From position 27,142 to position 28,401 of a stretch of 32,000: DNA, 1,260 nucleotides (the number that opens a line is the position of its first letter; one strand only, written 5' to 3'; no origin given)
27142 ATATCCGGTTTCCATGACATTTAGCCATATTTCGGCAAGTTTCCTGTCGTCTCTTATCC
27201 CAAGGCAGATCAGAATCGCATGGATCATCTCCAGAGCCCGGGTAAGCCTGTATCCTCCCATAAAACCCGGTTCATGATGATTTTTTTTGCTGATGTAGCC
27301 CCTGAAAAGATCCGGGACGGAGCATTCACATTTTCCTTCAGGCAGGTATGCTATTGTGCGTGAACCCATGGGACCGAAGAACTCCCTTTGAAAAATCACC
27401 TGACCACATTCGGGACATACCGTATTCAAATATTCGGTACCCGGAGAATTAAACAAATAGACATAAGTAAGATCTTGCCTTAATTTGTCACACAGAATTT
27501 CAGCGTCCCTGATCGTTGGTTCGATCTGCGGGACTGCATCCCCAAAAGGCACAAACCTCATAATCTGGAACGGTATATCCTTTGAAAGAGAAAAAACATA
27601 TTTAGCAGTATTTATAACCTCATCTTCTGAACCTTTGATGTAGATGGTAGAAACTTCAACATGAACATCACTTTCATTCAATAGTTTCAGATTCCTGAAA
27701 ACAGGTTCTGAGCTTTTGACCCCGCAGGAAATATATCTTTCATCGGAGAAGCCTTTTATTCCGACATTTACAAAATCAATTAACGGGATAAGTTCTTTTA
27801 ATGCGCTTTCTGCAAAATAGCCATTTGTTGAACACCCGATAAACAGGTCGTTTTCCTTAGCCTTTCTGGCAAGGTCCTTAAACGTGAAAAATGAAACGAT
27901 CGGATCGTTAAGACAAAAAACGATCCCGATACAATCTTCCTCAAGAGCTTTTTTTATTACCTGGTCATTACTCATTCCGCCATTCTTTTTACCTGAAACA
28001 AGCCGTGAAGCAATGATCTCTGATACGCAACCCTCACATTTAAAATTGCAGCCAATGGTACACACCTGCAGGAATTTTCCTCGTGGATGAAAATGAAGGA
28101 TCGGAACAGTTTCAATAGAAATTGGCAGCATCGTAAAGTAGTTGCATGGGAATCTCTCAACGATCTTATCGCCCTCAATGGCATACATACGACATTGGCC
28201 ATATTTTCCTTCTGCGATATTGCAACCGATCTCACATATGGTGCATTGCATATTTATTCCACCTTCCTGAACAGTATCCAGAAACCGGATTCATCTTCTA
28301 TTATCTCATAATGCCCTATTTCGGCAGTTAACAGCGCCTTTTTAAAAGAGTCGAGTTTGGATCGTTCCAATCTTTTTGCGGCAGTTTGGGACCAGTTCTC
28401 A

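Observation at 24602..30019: A siderophore/cobalamin-type ABC importer operon encloses a radical-SAM enzyme and a SAM methyltransferase (candidate import-and-modify system)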

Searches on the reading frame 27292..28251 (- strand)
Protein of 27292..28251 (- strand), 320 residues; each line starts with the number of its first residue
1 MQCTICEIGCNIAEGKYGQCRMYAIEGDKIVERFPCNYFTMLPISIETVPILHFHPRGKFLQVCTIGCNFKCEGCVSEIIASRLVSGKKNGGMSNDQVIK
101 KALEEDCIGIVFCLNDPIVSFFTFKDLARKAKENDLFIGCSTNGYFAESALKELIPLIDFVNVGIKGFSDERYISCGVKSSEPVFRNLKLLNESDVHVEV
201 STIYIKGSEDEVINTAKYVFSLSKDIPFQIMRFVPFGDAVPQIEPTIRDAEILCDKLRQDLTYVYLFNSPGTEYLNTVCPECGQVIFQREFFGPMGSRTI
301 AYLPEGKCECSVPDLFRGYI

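Call 66: find_homologous_proteins(query=window:27292-28251:-, max_evalue=1e-8)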
Query window:27292-28251:- (320 aa): 55 proteins with E <= 1e-8 among 631 candidates.
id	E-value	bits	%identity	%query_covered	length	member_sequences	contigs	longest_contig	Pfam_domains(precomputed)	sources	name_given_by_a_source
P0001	2.7e-200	683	100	93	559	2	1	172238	PF04055.28,PF01497.24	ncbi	-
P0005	1.5e-169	582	76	99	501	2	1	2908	PF04055.28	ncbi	ncbi:MAG: radical SAM protein, partial [Methanohalophilus sp.]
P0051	4.0e-123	429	60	98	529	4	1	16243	PF04055.28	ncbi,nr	ncbi:MAG: radical SAM protein, partial [Desulfobacteraceae bacterium]|nr:radical SAM protein [Desulf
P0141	3.4e-119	416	57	100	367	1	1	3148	PF04055.28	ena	-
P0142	2.3e-115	404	54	100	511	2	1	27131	PF04055.28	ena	-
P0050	1.9e-113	397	56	93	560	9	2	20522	PF04055.28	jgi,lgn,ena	-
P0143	2.3e-110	387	52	97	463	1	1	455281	PF04055.28,PF13353.12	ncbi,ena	-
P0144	1.8e-106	374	52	100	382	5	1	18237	PF04055.28,PF13353.12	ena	-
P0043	1.9e-106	374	57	90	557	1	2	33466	PF04055.28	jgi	jgi:pyruvate-formate lyase-activating enzyme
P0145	1.0e-105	372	51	97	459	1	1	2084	PF04055.28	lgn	-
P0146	4.7e-104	366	50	97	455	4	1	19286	PF04055.28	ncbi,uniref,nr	ncbi:radical SAM protein [Desulfosarcina cetonica]|uniref:radical SAM protein n=1 Tax=Desulfosarcina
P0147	1.5e-102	361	50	100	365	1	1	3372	PF04055.28,PF13353.12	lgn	-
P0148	1.5e-100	355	49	100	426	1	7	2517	PF04055.28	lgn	-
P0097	2.7e-100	354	52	91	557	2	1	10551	PF04055.28,PF01497.24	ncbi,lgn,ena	-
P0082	5.5e-100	353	53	91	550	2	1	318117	PF04055.28,PF01497.24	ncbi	-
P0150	1.1e-97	345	53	91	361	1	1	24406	PF04055.28,PF13353.12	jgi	-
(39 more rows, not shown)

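Call 67: find_encoding_contigs(protein=P0146, flank=8000, max_places=1)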
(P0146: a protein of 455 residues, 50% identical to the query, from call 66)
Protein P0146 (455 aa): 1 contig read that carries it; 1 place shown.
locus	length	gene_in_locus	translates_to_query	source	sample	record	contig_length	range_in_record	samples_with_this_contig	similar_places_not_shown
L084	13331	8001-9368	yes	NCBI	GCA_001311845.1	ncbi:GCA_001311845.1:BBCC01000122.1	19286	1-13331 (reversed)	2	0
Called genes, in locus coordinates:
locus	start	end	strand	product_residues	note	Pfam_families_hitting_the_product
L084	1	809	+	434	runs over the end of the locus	PF06808:DctM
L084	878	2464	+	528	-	PF00501:AMP-binding, PF13193:AMP-binding_C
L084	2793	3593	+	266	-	PF13555:AAA_29 (faint), PF00005:ABC_tran, PF02463:SMC_N (faint), PF13304:AAA_21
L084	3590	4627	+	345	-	PF01032:FecCD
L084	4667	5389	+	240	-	PF01497:Peripla_BP_2 (weak)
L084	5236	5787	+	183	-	PF01497:Peripla_BP_2 (weak)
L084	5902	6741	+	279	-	PF07715:Plug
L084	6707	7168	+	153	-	-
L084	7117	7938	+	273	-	PF00593:TonB_dep_Rec_b-barrel, PF14905:OMP_b-brl_3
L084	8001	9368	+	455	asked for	PF04055:Radical_SAM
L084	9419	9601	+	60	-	-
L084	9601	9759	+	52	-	-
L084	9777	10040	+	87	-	-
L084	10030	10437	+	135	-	PF08241:Methyltransf_11, PF13649:Methyltransf_25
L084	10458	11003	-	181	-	PF20551:DUF6765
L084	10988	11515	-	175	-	PF20551:DUF6765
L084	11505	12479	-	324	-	PF13353:Fer4_12, PF12797:Fer4_2 (faint), PF12837:Fer4_6 (faint), PF12838:Fer4_7, PF13187:Fer4_9, PF13237:Fer4_10 (weak), PF00037:Fer4 (weak), PF04055:Radical_SAM, +2 more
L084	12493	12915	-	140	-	-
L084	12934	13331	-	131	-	PF01228:Gly_radical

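Call 68: find_encoding_contigs(protein=P0143, flank=8000, max_places=1)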
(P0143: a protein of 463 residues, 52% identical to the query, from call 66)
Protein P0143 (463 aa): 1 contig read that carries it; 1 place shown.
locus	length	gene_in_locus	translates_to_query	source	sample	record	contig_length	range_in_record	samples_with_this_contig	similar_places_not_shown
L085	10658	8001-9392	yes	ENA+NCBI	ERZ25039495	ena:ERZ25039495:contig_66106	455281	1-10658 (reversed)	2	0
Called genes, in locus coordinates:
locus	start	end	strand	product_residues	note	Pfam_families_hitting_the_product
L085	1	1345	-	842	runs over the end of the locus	PF14417:MEDS, PF00989:PAS, PF08448:PAS_4, PF08447:PAS_3, PF13426:PAS_9, PF08448:PAS_4, PF00512:HisKA, PF02518:HATPase_c, +3 more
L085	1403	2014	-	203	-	PF14417:MEDS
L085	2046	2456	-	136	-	PF00072:Response_reg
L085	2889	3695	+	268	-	PF02463:SMC_N (faint), PF00005:ABC_tran, PF13304:AAA_21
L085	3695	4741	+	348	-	PF01032:FecCD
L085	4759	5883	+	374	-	PF01497:Peripla_BP_2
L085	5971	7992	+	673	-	PF07715:Plug, PF00593:TonB_dep_Rec_b-barrel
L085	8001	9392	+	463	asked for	PF13353:Fer4_12 (faint), PF04055:Radical_SAM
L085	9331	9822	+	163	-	-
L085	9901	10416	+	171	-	PF05148:Methyltransf_8 (faint), PF01209:Ubie_methyltran (weak), PF13489:Methyltransf_23 (weak), PF05175:MTS (weak), PF13847:Methyltransf_31, PF08241:Methyltransf_11, PF08242:Methyltransf_12, PF13649:Methyltransf_25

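Call 69: find_encoding_contigs(protein=P0150, flank=8000, max_places=1)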
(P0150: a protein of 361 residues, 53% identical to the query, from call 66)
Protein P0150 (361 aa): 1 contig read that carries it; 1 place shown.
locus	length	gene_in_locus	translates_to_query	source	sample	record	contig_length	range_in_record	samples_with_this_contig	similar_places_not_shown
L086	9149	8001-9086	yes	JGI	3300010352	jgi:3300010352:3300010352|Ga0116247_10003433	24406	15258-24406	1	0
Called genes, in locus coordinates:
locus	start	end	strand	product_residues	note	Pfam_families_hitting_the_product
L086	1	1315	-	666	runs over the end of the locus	PF00009:GTP_EFTU (faint), PF01926:MMR_HSR1, PF02421:FeoB_N, PF09439:SRPRB (weak), PF17910:FeoB_Cyto, PF07670:Gate, PF07664:FeoB_C, PF07670:Gate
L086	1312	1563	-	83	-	PF04023:FeoA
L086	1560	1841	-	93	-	PF04023:FeoA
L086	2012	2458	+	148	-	PF01325:Fe_dep_repress, PF01047:MarR (faint), PF02742:Fe_dep_repr_C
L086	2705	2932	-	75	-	-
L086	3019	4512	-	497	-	PF07690:MFS_1, PF13347:MFS_2 (weak)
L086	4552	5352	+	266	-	PF01978:TrmB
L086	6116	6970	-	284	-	PF02749:QRPTase_N, PF01729:QRPTase_C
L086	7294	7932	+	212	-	PF01209:Ubie_methyltran, PF13489:Methyltransf_23 (weak), PF05175:MTS (weak), PF08241:Methyltransf_11, PF08242:Methyltransf_12, PF09445:Methyltransf_15 (weak), PF13649:Methyltransf_25, PF13847:Methyltransf_31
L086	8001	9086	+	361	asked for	PF04055:Radical_SAM, PF13353:Fer4_12 (weak)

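Call 70: search_protein_families(library=ncbifam, proteins=[L085:5971-7992:+, L085:4759-5883:+, L085:9901-10416:+], max_evalue=0.00001)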
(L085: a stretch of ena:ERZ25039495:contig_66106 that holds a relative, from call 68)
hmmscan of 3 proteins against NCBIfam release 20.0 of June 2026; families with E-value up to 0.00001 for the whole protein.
L085:5971-7992:+ (673 aa): 30 families (the best 25 are shown)
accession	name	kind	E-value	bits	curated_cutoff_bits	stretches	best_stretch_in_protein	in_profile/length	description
TIGR01785.1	TonB-hemin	subfamily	3.3e-54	184.5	316.85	1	35-658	1-659/677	TonB-dependent heme/hemoglobin receptor family protein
TIGR01783.1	TonB-siderophor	subfamily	2.2e-47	162.1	223.5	1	50-658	3-625/649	TonB-dependent siderophore receptor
TIGR01786.1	TonB-hemlactrns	subfamily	5.4e-45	154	323.75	1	46-610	18-638/719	TonB-dependent hemoglobin/transferrin/lactoferrin family receptor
TIGR01779.1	TonB-B12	equivalog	1.2e-44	152.9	599.7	2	32-204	27-203/614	TonB-dependent vitamin B12 receptor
NF007926.1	PRK10641.1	equivalog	6.3e-39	134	836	2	36-208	28-205/617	TonB-dependent vitamin B12 receptor BtuB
NF049946.1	TonB_dep_CU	exception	1.7e-34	119.2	700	1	30-658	37-666/683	TonB-dependent receptor, CU motif-type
NF049947.1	TonB_dep_PCPU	exception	1.1e-33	116.4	800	1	17-658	18-669/685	TonB-dependent receptor, PCPU motif-type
NF010010.0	PRK13483.1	equivalog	7.7e-32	110.1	927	2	5-197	6-199/660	ligand-gated channel protein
NF049944.1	TonB_dep_PUIUD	equivalog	1e-31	110.1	850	1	9-664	13-677/686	TonB-dependent receptor, PUIUD motif-type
NF010012.0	PRK13486.1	equivalog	3.6e-29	101.6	924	2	43-196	36-193/696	TonB-dependent receptor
NF007478.2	PRK10064.1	equivalog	6e-28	97.5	745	1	40-168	35-170/663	catecholate siderophore receptor CirA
NF053590.1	TonB_dep_TOL0244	equivalog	7.8e-25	87.5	645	2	47-191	26-175/604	TOL_0244 family TonB-dependent receptor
NF010048.1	PRK13524.1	subfamily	8.5e-24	84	493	2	28-210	33-225/744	FepA family TonB-dependent siderophore receptor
NF010038.0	PRK13513.1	equivalog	6.4e-23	81.2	942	2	45-169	48-178/659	ligand-gated channel protein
NF010011.0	PRK13484.1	equivalog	1.5e-21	76.4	1197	2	43-161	41-164/682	IreA family TonB-dependent siderophore receptor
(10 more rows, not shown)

L085:4759-5883:+ (374 aa): 1 family
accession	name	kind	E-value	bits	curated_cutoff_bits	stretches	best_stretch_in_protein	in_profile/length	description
TIGR04281.1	peripla_PGF_1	equivalog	1e-16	61.1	325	1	52-304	7-239/330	PGF-CTERM-anchored ABC transporter substrate-binding protein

L085:9901-10416:+ (171 aa): 19 families
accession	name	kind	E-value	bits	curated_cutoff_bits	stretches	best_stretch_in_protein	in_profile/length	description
TIGR03534.1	RF_mod_PrmC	equivalog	1.7e-12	47.3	199.1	1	49-121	91-162/253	peptide chain release factor N(5)-glutamine methyltransferase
NF008823.0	PRK11873.1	subfamily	2.5e-12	46.8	263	1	48-151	79-182/272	arsenite methyltransferase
TIGR02072.1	BioC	equivalog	3.9e-11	43.2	184.95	1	50-147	38-129/244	malonyl-ACP O-methyltransferase BioC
TIGR03533.1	L3_gln_methyl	equivalog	1.3e-09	37.8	229.7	1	50-121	125-195/284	50S ribosomal protein L3 N(5)-glutamine methyltransferase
TIGR00536.1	hemK_fam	subfamily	4.3e-09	35.9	115.5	1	50-121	118-188/286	HemK family protein methyltransferase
NF041675.1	sarc_dimgly_tmase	equivalog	7.8e-09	35.9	550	1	44-147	64-166/278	sarcosine/dimethylglycine N-methyltransferase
TIGR01934.1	MenG_MenH_UbiE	subfamily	1e-08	34.8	158.35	1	49-151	42-142/223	ubiquinone/menaquinone biosynthesis methyltransferase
NF045667.1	MTase_DVU1556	equivalog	1.8e-08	34.1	155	1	48-150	24-119/213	DVU_1556 family methyltransferase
TIGR02469.1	CbiT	equivalog_domain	4.1e-08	33.5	78.3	1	48-150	21-120/124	precorrin-6Y C5,15-methyltransferase (decarboxylating) subunit CbiT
NF052510.1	methyltran_MpqE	exception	7.2e-08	32.1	335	1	46-147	46-148/234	methyl-plastoquinone biosynthesis methyltransferase MpqE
NF045649.1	2X_seleno_MduS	exception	1.7e-07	30.5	380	1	48-149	41-146/338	methyltransferase domain-containing selenoprotein MduS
NF041537.1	ArsM_AhpD_UU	exception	1.9e-07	30.2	510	1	50-149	80-179/345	arsenite methyltransferase/AhpD domain selenoprotein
NF007610.0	PRK10258.1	equivalog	3.4e-07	29.9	342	1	50-147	46-135/251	malonyl-ACP O-methyltransferase BioC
NF043040.1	corrin_prot_MT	hypoth_equivalog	3.6e-07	29.8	180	1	48-151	43-148/216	corrinoid protein-associated methyltransferase CpaM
NF001244.0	PRK00216.1-5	equivalog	1.3e-06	27.9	216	1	48-150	50-153/236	bifunctional demethylmenaquinone methyltransferase/2-methoxy-6-polyprenyl-1,4-benzoquinol methylase UbiE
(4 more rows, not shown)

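Call 71: search_solved_structures(query=L085:5971-7992:+, max_evalue=1e-8)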
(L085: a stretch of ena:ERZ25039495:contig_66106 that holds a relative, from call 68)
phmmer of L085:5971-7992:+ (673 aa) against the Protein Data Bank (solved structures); distinct sequences matched with E-value up to 1e-8: 29.
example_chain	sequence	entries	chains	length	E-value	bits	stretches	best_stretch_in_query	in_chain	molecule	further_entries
2hdf_A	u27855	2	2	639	4.8e-25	91.4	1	40-160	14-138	Colicin I receptor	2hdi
9nn6_A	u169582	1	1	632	7e-25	90.8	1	43-160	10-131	Colicin I receptor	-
3rgn_A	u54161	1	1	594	2.8e-23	85.5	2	46-204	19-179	Vitamin B12 transporter BtuB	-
1nqf_A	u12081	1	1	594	3.4e-23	85.2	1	46-205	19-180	Vitamin B12 receptor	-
3m8b_A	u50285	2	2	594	1.4e-22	83.2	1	47-204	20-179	Vitamin B12 transporter btuB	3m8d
2gsk_A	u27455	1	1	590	2e-22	82.7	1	47-205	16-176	Vitamin B12 transporter btuB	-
1nqe_A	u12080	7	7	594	3e-22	82.1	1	46-205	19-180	Vitamin B12 receptor | Vitamin B12 transporter btuB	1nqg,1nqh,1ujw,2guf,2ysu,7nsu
3rgm_A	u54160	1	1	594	3.1e-22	82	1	46-204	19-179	Vitamin B12 transporter BtuB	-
6v81_A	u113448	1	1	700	1.6e-14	56.6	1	53-249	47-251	Probable TonB-dependent receptor YncD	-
9c4o_A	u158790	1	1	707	2.3e-14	56.1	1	52-249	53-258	Pyrroloquinoline quinone transporter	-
6r1f_A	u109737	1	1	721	7.3e-14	54.4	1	29-209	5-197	Ferric enterobactin receptor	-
6q5e_A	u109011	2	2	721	7.9e-14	54.3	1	29-209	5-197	Ferric enterobactin receptor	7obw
8p97_A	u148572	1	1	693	8e-14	54.3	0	456-666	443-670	TonB-dependent receptor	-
5mzs_A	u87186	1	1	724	8.1e-14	54.2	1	28-209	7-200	Ferric enterobactin receptor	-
6i2j_A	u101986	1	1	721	8.2e-14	54.2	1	29-209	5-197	Ferric enterobactin receptor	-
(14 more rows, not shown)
